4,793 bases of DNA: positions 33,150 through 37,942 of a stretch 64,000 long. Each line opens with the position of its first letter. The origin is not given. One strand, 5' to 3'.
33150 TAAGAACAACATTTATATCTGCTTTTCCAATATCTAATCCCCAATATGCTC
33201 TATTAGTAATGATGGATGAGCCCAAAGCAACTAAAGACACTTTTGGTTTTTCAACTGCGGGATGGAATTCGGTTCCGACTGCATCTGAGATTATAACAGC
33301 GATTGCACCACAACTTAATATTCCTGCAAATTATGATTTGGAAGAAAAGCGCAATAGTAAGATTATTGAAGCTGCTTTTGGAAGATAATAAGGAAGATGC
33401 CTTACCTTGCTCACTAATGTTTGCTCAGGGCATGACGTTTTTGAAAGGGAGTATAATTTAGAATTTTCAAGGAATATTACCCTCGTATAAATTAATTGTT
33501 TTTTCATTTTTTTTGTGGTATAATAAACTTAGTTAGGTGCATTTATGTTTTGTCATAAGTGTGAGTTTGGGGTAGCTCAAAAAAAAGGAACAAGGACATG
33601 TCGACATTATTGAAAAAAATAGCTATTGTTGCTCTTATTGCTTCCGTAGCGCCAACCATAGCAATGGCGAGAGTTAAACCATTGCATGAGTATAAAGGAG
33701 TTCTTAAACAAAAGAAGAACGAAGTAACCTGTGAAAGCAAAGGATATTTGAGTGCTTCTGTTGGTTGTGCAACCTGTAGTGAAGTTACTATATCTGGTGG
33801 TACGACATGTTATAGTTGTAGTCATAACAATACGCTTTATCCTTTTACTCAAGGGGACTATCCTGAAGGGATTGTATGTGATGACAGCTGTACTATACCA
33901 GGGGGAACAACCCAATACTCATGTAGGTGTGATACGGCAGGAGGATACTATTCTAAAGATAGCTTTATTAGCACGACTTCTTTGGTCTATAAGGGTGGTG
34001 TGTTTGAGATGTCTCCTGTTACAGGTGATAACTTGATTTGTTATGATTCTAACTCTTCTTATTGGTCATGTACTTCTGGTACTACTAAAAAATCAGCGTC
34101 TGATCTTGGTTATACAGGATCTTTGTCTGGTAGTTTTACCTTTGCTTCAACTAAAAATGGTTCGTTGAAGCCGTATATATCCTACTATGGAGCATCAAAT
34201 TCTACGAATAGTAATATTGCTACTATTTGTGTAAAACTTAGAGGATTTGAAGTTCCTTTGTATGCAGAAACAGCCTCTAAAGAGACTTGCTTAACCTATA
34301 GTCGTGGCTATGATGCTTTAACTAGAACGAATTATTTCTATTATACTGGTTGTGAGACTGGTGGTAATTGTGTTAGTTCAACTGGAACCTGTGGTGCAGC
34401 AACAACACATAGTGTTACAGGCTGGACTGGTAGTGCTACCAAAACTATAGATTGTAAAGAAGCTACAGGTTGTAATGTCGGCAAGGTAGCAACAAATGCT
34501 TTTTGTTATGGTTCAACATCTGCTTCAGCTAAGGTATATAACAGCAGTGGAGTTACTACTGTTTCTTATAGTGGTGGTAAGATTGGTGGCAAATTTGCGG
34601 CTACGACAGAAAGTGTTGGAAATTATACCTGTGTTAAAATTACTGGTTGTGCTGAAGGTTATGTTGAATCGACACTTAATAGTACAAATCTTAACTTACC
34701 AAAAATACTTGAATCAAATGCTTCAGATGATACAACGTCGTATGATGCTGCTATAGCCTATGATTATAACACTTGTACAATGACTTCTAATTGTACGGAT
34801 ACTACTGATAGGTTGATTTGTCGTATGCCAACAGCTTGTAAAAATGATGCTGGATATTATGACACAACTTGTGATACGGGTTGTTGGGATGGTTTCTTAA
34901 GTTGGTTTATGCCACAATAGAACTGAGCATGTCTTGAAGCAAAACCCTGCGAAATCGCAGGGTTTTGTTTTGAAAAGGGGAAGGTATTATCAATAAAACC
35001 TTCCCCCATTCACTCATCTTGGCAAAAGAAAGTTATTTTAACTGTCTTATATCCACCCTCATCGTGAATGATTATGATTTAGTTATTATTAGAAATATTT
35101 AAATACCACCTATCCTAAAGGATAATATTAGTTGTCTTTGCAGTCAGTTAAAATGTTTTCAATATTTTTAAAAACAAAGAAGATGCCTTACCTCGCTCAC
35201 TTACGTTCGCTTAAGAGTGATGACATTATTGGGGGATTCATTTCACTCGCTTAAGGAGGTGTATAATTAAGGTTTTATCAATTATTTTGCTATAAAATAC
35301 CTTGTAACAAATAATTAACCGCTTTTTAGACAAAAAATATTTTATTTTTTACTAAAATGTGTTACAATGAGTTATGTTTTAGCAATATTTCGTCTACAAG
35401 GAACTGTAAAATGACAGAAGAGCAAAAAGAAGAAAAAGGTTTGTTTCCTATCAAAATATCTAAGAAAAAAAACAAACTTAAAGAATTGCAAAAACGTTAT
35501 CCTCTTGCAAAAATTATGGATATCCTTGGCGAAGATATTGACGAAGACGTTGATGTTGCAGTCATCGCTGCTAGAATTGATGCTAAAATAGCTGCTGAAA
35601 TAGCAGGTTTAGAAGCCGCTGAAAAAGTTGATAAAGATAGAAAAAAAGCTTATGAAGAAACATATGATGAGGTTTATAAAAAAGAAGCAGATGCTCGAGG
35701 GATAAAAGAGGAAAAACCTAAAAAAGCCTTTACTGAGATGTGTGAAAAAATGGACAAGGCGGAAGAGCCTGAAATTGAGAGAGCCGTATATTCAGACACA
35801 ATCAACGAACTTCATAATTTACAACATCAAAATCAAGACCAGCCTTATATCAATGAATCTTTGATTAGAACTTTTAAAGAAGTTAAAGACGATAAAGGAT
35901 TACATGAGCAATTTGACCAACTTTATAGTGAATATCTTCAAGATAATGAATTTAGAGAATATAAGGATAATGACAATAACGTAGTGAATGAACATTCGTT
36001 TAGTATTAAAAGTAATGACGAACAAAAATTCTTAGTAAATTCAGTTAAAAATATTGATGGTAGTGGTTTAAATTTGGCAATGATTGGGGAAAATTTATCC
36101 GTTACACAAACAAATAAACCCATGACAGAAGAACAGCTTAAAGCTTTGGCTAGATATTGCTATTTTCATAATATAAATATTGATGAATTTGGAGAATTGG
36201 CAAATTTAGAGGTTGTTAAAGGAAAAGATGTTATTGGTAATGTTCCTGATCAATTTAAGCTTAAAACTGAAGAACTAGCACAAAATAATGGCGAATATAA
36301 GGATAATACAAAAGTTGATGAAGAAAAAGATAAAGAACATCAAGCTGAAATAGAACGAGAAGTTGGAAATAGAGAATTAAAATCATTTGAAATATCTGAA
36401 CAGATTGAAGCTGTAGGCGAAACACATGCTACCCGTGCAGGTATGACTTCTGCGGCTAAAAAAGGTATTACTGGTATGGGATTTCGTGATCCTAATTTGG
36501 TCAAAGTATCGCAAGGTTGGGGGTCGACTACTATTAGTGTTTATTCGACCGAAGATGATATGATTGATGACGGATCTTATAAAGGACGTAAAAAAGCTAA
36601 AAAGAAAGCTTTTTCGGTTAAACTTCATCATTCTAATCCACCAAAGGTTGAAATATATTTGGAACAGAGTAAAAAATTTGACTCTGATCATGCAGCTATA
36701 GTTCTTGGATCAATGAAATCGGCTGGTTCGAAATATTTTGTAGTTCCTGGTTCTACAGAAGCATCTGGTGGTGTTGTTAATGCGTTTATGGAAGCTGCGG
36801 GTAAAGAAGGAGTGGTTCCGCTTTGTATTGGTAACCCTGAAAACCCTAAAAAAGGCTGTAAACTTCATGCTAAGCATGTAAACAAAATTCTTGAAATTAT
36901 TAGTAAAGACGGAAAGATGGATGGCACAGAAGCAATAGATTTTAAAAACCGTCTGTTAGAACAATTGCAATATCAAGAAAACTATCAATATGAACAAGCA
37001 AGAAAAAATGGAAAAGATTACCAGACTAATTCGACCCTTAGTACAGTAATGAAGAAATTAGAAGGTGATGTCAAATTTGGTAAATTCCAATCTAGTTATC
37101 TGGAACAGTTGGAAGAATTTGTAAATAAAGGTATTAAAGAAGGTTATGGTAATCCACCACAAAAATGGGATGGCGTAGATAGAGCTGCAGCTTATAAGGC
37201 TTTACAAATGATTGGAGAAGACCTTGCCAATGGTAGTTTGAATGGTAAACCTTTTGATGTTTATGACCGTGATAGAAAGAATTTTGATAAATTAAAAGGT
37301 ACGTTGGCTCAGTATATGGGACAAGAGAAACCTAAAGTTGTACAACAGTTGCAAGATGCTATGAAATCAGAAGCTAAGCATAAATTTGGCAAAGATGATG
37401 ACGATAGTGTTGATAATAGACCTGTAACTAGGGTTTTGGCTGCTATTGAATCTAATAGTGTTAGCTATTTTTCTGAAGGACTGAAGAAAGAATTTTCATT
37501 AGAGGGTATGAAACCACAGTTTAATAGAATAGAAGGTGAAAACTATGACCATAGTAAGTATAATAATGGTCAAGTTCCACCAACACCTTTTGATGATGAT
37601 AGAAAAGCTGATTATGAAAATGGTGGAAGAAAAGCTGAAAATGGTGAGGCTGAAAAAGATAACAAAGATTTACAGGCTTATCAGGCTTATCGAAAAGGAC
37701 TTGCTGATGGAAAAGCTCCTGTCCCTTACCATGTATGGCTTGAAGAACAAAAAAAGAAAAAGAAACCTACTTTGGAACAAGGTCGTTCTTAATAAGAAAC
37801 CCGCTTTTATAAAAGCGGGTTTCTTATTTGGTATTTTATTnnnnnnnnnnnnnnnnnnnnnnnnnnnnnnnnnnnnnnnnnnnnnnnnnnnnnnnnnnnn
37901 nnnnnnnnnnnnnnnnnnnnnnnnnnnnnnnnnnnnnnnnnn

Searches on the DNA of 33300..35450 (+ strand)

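Call 47: search_rna_families(source=window, start=33300, end=35450, threshold=evalue, max_evalue=5)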
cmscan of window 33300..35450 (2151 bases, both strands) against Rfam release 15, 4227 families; matches with E-value up to 5: 13.
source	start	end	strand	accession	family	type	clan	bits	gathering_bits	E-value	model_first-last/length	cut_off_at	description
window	34937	35008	-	RF00512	Leu_leader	Cis-reg; leader;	-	29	50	0.0022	1-148/148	no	Leucine operon leader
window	34879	34971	+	RF01772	rnk_pseudo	Cis-reg; leader;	-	26.4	55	0.095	1-108/108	no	Pseudomonas rnk leader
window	34941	34997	-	RF01393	isrJ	Gene; sRNA;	-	22.5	37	0.29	1-75/75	no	isrJ Hfq binding RNA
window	34933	35008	-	RF01772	rnk_pseudo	Cis-reg; leader;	-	21.8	55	0.95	1-108/108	no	Pseudomonas rnk leader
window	33642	33743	+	RF00403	SNORA41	Gene; snRNA; snoRNA; HACA-box;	-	19.9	80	3.4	1-133/133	no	Small nucleolar RNA SNORA41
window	34971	35016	+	RF02645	Cis2_sRNA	Gene; sRNA;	-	19.1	50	0.48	93-140/153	no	Ruegeria cis2 sRNA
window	34938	35010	-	RF02377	SurA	Gene; sRNA;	-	19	100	0.025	1-279/279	no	SurA sRNA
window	34934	34972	+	RF04157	MIR9486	Gene; miRNA;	-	17.7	100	3.2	1-119/119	no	MIR9486 microRNA precursor family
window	33876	34028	+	RF01884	LINC00901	Gene; lncRNA;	-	17.4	55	2.5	1-152/152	no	Non-coding RNA BC040587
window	34935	35062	+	RF00029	Intron_gpII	Intron;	-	17.3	40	2.8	1-77/77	no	Group II catalytic intron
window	34916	34966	+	RF01393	isrJ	Gene; sRNA;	-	17.3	37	4.6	1-75/75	no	isrJ Hfq binding RNA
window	34969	35012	+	RF02560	CbSR9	Gene; antisense;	-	17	279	3.6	97-141/213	no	Coxiella burnetii sRNA 9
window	34956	35035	-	RF01696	Chlorobi-1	Gene; sRNA;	-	14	50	2.3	1-67/67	no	Chlorobi-1 RNA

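Call 62: search_dna_similar(query=window:35150-35275:+, collection=plasmids, mode=distant, max_evalue=0.01, max_rows=10)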
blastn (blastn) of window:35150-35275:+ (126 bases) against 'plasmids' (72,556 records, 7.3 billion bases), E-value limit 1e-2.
No match.

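Call 63: search_dna_similar(query=window:35150-35275:+, collection=phages, mode=distant, max_evalue=0.01, max_rows=10)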
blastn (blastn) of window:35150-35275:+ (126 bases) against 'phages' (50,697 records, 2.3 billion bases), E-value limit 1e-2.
No match.

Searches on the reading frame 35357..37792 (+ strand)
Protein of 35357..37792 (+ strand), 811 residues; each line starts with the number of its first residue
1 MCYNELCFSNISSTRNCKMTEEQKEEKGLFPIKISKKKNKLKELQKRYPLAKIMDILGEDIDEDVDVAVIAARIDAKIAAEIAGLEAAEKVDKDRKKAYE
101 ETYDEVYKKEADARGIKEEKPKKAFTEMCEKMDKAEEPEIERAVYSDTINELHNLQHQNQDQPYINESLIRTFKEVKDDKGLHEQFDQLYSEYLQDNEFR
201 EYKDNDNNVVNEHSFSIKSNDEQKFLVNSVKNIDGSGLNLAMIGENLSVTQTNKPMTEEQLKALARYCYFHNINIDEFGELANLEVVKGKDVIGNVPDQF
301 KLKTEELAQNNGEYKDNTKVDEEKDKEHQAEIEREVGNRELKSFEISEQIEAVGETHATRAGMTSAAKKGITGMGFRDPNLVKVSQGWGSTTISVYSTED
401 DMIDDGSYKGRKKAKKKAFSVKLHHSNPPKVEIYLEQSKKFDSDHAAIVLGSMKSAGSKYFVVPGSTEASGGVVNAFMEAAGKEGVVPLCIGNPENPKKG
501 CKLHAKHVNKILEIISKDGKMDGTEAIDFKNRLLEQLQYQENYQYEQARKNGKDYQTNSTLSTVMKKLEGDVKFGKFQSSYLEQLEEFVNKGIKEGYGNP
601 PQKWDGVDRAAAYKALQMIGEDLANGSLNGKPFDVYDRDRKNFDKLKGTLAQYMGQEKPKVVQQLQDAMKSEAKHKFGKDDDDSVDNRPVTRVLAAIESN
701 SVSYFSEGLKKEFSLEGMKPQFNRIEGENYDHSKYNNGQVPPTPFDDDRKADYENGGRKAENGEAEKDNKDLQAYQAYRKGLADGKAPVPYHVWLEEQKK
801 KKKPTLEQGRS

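Call 10: search_protein_families(library=pfam, proteins=[window:35357-37792:+])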
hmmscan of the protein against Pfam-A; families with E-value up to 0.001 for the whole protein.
window:35357-37792:+ (811 aa): 0 families

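Call 49: find_homologous_proteins(query=window:35411-37792:+, max_evalue=0.00001)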
Query window:35411-37792:+ (793 aa): 2 proteins with E <= 0.00001 among 8000 candidates.
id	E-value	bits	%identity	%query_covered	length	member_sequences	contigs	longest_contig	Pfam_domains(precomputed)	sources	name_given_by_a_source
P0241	0.0e+0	1744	99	100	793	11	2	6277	-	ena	-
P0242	0.0e+0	1426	81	100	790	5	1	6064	-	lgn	-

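Call 51: find_encoding_contigs(protein=P0242, flank=10000, max_places=3)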
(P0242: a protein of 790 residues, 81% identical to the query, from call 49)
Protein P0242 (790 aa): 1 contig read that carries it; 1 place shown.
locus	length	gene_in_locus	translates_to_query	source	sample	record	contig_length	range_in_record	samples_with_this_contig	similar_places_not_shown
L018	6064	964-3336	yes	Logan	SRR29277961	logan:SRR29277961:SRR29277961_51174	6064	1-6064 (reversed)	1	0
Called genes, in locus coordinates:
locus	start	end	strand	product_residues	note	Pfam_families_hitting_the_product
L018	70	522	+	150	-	PF13441:Gly-zipper_YMGG (faint), PF05433:Rick_17kDa_Anti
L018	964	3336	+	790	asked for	-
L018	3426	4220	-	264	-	PF06242:TrcR, PF07382:HC2 (weak)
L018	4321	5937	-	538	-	-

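Call 52: find_encoding_contigs(protein=P0241, flank=10000, max_places=3)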
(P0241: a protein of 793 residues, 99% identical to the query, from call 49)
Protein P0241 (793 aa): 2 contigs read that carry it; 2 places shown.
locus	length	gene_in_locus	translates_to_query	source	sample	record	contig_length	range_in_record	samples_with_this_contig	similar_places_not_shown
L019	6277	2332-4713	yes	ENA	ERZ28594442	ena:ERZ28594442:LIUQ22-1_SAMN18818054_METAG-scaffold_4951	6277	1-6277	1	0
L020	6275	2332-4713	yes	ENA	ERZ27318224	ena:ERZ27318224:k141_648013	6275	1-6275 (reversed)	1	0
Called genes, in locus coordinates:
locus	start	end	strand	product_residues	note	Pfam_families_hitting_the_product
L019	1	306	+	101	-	?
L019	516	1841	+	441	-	-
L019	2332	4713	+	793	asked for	-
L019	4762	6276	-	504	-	?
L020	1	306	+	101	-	?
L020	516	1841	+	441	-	-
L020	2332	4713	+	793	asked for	-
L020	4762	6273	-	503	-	?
